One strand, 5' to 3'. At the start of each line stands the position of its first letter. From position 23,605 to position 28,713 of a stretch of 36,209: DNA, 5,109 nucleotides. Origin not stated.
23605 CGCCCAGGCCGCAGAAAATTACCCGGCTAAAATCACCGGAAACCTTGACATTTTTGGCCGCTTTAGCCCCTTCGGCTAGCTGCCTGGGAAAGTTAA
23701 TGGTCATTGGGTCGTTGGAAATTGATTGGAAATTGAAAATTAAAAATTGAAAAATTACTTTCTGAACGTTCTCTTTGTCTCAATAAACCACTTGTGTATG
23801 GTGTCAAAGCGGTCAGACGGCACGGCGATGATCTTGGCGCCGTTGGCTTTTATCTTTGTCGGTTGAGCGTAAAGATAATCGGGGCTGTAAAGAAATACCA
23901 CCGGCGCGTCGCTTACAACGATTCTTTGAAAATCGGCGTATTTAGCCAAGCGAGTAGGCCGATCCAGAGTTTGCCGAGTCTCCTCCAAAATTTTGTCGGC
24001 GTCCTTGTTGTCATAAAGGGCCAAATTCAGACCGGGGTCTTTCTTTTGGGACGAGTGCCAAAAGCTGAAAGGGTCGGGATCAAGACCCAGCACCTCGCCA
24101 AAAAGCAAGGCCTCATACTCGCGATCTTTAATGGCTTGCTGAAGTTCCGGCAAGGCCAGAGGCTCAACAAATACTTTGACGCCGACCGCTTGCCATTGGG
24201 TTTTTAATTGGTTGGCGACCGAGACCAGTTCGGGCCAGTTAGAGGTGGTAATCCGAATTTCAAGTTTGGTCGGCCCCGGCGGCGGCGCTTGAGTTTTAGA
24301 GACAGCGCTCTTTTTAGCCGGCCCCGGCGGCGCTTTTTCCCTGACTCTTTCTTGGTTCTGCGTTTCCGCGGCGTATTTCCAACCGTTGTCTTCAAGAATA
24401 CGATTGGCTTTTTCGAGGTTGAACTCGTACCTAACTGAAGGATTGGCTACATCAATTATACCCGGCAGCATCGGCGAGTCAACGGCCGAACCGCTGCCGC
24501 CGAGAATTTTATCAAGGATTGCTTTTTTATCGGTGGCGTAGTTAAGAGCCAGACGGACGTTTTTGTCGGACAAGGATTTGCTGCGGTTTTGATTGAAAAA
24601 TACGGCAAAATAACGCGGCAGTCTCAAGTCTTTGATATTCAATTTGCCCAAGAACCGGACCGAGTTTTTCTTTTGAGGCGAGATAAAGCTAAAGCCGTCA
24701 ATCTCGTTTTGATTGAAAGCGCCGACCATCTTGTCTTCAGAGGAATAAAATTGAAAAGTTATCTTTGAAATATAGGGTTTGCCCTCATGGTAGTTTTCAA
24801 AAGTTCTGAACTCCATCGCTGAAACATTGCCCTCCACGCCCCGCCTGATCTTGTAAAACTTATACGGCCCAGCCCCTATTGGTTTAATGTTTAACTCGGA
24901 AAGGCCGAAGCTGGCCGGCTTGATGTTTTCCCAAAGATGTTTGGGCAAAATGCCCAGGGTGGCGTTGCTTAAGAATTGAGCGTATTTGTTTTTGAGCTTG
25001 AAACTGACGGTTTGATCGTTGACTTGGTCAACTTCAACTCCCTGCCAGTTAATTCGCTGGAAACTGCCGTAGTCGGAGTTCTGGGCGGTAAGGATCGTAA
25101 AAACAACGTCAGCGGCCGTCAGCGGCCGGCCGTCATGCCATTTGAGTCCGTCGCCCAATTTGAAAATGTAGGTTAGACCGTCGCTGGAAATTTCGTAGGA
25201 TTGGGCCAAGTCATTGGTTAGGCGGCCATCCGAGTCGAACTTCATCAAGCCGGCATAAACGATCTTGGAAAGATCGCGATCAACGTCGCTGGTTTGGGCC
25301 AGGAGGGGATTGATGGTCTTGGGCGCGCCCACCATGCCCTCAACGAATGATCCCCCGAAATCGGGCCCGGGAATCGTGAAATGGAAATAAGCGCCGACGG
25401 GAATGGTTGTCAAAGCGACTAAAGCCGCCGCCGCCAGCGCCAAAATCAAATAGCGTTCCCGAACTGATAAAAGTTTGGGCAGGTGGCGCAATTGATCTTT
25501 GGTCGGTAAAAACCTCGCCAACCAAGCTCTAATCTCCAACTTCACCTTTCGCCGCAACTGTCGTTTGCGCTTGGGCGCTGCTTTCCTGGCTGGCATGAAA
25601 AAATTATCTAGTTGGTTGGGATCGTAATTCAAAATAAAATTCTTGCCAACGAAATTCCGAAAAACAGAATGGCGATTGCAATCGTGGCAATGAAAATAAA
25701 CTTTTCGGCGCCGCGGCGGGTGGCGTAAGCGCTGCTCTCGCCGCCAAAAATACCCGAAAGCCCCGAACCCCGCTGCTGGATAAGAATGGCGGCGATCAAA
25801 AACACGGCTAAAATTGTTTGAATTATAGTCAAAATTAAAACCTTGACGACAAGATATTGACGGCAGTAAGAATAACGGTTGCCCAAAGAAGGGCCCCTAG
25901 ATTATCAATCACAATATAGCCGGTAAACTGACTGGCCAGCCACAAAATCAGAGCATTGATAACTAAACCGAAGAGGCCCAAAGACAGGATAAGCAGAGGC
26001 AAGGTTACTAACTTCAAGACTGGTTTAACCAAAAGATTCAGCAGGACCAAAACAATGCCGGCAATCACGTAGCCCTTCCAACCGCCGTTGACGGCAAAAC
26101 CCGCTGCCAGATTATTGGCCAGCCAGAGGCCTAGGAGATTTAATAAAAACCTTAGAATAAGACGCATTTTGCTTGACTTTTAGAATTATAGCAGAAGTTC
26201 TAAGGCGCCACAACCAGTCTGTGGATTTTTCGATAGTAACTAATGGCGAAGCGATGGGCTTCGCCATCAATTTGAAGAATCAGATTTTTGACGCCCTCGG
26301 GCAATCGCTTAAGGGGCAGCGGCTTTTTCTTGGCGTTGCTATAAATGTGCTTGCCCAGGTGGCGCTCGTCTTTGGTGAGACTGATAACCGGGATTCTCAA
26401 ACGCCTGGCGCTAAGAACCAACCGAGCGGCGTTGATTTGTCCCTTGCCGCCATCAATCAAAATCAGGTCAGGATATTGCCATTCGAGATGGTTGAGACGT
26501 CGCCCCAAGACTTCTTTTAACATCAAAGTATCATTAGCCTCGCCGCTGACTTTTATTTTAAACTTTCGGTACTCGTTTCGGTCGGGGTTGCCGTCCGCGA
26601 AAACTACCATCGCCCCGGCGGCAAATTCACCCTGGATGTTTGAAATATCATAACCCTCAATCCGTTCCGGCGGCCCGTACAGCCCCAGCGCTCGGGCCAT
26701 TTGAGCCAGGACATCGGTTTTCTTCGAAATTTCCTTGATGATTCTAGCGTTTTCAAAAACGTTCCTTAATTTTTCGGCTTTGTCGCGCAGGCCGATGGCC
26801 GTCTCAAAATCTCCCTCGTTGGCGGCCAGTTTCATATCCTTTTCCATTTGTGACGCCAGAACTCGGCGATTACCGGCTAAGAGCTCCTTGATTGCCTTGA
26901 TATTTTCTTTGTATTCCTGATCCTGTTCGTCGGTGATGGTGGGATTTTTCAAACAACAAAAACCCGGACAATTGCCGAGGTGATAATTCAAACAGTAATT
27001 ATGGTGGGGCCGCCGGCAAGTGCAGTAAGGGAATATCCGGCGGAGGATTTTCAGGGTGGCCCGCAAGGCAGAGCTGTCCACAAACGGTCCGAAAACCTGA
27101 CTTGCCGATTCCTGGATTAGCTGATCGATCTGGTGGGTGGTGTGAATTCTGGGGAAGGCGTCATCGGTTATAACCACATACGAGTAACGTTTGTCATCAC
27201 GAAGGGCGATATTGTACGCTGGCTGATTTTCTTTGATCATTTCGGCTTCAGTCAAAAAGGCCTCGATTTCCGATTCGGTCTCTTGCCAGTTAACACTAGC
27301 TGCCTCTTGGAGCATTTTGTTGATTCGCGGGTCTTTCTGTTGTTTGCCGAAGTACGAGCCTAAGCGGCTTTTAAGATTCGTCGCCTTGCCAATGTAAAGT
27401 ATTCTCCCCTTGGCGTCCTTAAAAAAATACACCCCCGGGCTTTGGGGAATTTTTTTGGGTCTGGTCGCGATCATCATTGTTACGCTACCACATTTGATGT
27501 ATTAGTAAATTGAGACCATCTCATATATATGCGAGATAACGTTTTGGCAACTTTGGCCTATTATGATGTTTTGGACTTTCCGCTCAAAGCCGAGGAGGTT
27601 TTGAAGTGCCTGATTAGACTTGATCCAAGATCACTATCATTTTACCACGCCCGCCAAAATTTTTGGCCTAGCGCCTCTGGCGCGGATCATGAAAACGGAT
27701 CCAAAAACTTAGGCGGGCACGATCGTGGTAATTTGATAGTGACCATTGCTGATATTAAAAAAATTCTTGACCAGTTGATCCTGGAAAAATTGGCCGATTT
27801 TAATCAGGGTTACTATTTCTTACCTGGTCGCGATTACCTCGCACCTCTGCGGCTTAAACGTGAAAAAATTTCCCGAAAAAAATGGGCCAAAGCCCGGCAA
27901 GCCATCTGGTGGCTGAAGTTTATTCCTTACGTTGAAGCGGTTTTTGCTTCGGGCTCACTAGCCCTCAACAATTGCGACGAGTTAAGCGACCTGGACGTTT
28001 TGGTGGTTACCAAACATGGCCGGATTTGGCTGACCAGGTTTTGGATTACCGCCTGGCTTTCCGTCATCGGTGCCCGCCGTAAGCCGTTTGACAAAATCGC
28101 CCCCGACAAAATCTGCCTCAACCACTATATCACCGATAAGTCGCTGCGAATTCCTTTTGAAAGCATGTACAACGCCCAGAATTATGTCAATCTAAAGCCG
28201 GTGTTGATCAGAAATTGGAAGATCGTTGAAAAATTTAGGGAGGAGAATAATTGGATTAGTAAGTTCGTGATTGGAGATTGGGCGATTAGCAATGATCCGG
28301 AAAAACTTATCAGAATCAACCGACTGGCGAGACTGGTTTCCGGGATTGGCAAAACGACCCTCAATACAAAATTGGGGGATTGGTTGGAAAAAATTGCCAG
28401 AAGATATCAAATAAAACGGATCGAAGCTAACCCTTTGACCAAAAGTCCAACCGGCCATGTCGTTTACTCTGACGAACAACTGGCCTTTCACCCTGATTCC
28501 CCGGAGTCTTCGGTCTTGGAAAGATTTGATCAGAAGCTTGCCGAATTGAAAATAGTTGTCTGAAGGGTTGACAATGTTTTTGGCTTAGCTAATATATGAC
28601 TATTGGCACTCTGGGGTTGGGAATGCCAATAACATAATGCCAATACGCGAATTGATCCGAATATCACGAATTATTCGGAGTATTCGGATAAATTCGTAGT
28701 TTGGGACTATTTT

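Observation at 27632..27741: Nested insertion: the 38-bp palindrome is split by a 68-bp second palindrome flanked by a 4-bp CACG duplication, all translated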

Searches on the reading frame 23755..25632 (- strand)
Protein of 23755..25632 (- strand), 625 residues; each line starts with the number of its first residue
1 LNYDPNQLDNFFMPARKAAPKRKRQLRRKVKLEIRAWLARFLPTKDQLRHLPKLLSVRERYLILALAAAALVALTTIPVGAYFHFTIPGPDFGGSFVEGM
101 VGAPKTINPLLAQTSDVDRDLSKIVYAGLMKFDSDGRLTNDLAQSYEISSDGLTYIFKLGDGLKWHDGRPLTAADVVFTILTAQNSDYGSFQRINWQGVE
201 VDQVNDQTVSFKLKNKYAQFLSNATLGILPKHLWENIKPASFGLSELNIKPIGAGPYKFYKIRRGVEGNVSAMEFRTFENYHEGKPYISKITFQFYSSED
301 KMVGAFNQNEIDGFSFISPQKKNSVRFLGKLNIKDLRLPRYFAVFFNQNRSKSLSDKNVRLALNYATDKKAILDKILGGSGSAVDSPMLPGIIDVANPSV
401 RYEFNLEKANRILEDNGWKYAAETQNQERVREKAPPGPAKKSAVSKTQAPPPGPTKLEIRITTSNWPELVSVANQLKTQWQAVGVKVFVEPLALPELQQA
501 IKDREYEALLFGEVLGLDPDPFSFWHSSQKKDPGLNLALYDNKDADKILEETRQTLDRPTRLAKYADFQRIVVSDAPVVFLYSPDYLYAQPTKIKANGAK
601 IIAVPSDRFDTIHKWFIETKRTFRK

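Call 46: search_protein_families(library=pfam, proteins=[window:23755-25632:-], max_evalue=0.001)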
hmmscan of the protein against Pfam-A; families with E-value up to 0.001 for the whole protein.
window:23755-25632:- (625 aa): 1 family
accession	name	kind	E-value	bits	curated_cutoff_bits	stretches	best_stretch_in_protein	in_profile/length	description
PF00496.27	SBP_bac_5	-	2.5e-68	231.3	32.4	1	138-528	2-361/368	Bacterial extracellular solute-binding proteins, family 5 Middle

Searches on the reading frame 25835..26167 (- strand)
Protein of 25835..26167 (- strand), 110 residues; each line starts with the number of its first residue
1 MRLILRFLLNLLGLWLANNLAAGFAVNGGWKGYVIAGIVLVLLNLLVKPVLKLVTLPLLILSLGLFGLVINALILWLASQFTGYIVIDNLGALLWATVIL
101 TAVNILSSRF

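Call 46: search_protein_families(library=pfam, proteins=[window:25835-26167:-], max_evalue=0.001)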
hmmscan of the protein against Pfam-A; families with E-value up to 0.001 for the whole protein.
window:25835-26167:- (110 aa): 1 family
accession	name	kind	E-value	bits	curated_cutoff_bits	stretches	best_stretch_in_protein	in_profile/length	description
PF04020.18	Phage_holin_4_2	-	1.6e-23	83.7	28.8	1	1-105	1-104/105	Mycobacterial 4 TMS phage holin, superfamily IV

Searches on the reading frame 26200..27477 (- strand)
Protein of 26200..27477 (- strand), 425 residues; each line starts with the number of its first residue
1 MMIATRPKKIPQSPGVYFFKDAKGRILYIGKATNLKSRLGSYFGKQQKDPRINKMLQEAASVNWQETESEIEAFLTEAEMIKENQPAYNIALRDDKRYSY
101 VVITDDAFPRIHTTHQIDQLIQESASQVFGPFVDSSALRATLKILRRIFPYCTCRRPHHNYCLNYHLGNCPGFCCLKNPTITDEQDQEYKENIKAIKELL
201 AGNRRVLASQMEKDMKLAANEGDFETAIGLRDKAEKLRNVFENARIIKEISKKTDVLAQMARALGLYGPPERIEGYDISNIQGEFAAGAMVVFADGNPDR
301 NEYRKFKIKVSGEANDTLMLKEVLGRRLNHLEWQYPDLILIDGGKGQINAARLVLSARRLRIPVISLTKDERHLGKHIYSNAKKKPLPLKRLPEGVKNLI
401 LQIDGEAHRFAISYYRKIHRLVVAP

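Call 46: search_protein_families(library=pfam, proteins=[window:26200-27477:-], max_evalue=0.001)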
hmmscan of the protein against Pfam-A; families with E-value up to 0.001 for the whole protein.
window:26200-27477:- (425 aa): 4 families
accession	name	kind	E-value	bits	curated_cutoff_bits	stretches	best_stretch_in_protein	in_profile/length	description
PF08459.17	UvrC_RNaseH_dom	-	3.4e-43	147.7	22.3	1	262-412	2-159/159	UvrC RNAse H endonuclease domain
PF01541.30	GIY-YIG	-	4.9e-09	36.8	22.6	1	14-89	2-78/78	GIY-YIG catalytic domain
PF02151.25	UVR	-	1.3e-05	25.2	21.5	1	208-239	4-35/36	UvrB/uvrC motif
PF24348.1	DUF7508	-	0.00058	20.4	26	0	8-72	16-68/79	Domain of unknown function (DUF7508)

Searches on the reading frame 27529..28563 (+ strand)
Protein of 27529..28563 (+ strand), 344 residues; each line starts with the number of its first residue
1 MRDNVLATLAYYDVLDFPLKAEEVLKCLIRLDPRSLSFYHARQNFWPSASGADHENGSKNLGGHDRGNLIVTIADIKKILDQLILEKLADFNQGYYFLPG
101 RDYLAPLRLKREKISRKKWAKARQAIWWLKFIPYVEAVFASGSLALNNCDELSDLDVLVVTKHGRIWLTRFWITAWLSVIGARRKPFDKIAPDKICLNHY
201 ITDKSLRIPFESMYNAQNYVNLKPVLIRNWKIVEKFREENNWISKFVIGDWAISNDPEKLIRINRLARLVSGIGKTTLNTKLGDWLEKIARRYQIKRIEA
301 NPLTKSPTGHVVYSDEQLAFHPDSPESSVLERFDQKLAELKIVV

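Call 9: search_protein_families(library=pfam, proteins=[window:27529-28563:+], max_evalue=0.01)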
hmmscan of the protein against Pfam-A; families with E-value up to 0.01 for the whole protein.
window:27529-28563:+ (344 aa): 2 families
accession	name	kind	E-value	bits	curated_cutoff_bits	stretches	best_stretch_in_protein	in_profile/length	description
PF01909.29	NTP_transf_2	-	0.00051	20.8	21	1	132-175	11-47/93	Nucleotidyltransferase domain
PF18765.7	Polbeta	-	0.0092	16.6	26.9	0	134-180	12-58/93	Polymerase beta, Nucleotidyltransferase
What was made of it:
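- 27529..28563 (+): Host gene: nucleotidyltransferase-domain protein, 344 aa. The conserved N-terminus (aa 1-30) and the rest (aa 72-344) flank the insert. Weak PF01909 match (call 9).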

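Call 16: find_homologous_proteins(query=window:27529-28560:+, max_evalue=0.00001)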
Query window:27529-28560:+ (344 aa): 703 proteins with E <= 0.00001 among 5330 candidates; the best 120 are listed.
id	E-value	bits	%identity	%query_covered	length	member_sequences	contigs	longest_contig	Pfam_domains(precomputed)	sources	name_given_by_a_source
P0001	4.1e-232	787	100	100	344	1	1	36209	-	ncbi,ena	-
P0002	6.3e-143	494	67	99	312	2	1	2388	-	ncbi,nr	ncbi:MAG: hypothetical protein HY454_01455 [Parcubacteria group bacterium]|nr:hypothetical protein [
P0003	5.3e-142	491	65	99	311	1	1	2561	-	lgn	-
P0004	1.6e-123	430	57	99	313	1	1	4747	-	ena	-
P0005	7.7e-111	389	53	99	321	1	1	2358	-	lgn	-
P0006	2.8e-110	387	54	99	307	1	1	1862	-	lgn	-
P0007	4.2e-110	386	56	99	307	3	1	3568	-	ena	-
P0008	1.7e-108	381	53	99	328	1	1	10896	-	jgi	-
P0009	1.2e-106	375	53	99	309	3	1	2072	-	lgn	-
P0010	1.5e-106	375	51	99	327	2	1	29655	-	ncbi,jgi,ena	ncbi:MAG: hypothetical protein ABR875_04245 [Minisyncoccia bacterium]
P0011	7.0e-106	372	52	99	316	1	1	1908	-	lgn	-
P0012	5.9e-105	369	50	99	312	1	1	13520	-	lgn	-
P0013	6.1e-104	366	52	97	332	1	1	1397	-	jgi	-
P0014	1.1e-103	365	51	99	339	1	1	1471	-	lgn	-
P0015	1.5e-103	365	54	97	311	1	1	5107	-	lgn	-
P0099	7.1e-77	277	43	100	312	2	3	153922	PF01909.30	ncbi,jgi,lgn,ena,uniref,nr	ncbi:MAG: hypothetical protein COV29_00445 [Candidatus Yanofskybacteria bacterium CG10_big_fil_rev_8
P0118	1.4e-72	263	42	99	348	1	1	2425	PF01909.30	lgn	-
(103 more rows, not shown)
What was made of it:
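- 27529..28563 (+): 703 homologues (call 16).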

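Call 47: search_protein_families(library=ncbifam, proteins=[window:27529-28563:+], max_evalue=0.01)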
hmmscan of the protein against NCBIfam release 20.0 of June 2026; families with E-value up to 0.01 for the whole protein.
window:27529-28563:+ (344 aa): 0 families

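Call 64: find_encoding_contigs(protein=P0001, flank=200, max_places=3)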
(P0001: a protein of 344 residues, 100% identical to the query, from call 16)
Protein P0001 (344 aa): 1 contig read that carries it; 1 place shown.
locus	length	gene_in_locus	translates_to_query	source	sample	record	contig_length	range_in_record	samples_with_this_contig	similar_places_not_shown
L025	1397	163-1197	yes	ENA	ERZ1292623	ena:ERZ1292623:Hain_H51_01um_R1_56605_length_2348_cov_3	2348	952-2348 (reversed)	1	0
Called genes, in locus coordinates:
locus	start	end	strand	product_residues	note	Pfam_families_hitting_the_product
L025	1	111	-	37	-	?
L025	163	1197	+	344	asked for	-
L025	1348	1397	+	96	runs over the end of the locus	PF00166:Cpn10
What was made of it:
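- The independent contig has only about 3x coverage, judging from its record name (call 64).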

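Call 65: find_encoding_contigs(protein=P0002, flank=3000, max_places=3)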
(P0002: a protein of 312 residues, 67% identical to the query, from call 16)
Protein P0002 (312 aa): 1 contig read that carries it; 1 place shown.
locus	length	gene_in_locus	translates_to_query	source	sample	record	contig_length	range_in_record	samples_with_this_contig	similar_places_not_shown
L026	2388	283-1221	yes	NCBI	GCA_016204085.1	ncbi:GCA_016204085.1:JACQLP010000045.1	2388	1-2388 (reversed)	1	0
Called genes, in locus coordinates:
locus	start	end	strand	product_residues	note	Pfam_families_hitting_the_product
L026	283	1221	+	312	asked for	-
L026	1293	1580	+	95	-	PF00166:Cpn10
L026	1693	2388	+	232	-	PF00118:Cpn60_TCP1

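Call 75: predict_structure(alignment_id=A1)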
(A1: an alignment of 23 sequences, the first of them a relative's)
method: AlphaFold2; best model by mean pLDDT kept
length: 344 residues; sequences in the alignment: 23
mean_pLDDT: 86.7   pTM: 0.85
mean pLDDT of the five models: 86.7, 85.8, 85.6, 84.4, 83.2
residues with pLDDT >= 90: 231; 70-90: 73; 50-70: 12; < 50: 28
segments of 3 or more residues with pLDDT < 50: 43-67
pLDDT, mean of each block of 10 residues (from residue 1): 96 95 94 58 45 38 47 96 98 97 95 93 95 96 87 87 97 94 79 85 93 91 93 93 89 82 96 96 98 94 82 92 88 94 73
secondary structure, 60 per line:
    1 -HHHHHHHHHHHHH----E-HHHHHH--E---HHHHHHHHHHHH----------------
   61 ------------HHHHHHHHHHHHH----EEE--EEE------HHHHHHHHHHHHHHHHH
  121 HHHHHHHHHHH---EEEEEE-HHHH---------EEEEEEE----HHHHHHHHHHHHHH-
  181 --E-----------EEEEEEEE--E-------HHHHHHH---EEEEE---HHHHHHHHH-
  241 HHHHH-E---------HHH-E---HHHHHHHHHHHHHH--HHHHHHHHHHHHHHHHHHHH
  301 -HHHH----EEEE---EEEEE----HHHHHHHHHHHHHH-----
elements in order: H2-14 H21-26 H33-44 H73-85 E90-92 E95-97 H104-131 E135-140 H142-145 E155-161 H166-179 E195-202 H213-219 E223-227 H231-239 H241-245 H265-278 H281-300 H302-305 E310-313 E317-321 H326-339
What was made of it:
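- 27529..28563 (+): AF2 model has mean pLDDT 86.7, with residues 43-67 below 50 (call 75).
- On Rickettsia palindromic elements (RPE): The NTase insert has pLDDT below 50 in a confident model (call 75).
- Closest known: Rickettsia palindromic elements. Same: Here the hosts are SecA, RNase HII, PMM and NTase, and AF2 places the insert in a disordered loop (call 75).
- Structure: pLDDT is below 50 for residues 43-67 in an otherwise confident model (call 75).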

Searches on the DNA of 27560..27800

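Call 36: search_rna_families(source=window, start=27560, end=27800, threshold=evalue, max_evalue=10)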
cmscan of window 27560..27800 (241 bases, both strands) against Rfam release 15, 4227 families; matches with E-value up to 10: 1.
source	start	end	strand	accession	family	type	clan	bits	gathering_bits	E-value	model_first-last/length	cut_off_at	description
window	27729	27800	+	RF02486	GlsR23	Gene; snRNA; snoRNA; HACA-box;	-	12.8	100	2.7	1-134/151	3'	Small nucleolar RNA GlsR23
